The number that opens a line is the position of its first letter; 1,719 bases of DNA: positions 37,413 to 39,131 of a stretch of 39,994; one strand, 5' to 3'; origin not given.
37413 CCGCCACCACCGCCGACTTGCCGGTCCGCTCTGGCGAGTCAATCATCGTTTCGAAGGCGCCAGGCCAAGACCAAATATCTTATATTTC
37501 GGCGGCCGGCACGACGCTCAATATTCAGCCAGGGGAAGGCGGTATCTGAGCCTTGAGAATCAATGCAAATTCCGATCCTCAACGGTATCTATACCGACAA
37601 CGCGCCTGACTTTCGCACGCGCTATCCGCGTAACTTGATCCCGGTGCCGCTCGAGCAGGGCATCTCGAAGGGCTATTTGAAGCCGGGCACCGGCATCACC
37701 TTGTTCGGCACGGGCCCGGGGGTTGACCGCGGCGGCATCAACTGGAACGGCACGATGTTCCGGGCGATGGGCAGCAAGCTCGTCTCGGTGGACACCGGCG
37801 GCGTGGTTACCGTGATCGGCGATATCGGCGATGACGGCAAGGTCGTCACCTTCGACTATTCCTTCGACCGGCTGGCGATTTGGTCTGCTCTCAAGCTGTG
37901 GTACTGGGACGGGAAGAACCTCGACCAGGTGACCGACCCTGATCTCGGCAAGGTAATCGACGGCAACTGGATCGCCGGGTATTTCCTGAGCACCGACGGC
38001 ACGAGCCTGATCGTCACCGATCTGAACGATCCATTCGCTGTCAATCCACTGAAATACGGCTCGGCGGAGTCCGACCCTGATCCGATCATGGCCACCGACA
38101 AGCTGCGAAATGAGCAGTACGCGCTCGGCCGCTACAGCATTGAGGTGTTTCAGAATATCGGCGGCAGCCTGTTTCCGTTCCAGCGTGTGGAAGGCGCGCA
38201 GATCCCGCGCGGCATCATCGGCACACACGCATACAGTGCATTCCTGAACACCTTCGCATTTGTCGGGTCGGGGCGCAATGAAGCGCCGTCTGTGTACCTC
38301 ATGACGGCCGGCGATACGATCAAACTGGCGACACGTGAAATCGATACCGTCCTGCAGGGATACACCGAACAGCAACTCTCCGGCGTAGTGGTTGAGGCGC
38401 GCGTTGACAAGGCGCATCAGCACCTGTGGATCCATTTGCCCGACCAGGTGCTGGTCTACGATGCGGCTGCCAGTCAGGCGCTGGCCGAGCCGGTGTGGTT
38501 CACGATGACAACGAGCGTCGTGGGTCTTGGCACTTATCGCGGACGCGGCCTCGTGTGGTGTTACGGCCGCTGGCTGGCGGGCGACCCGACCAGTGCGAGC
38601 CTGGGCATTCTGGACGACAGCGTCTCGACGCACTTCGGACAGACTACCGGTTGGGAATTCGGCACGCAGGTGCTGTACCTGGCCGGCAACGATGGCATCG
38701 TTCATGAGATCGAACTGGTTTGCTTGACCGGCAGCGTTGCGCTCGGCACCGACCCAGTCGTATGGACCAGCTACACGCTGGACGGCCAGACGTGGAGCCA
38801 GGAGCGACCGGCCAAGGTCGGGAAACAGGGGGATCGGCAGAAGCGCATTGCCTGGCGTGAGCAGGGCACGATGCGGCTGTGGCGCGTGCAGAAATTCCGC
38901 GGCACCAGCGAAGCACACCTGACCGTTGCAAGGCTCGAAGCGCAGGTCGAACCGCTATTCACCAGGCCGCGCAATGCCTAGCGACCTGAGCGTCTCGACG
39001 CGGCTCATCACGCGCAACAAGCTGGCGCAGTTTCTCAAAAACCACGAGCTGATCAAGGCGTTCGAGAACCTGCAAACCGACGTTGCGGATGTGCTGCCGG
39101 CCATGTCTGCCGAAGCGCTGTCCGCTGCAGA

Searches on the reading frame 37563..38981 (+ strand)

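Call 75: search_protein_families(library=pfam, proteins=[window:37563-38981:+], max_evalue=0.001)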
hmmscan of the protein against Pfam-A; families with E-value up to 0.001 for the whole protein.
window:37563-38981:+ (472 aa): 1 family
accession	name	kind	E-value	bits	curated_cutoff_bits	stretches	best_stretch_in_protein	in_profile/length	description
PF11134.13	Phage_stabilise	-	3e-36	125.5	25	1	2-462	2-468/469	Phage stabilisation protein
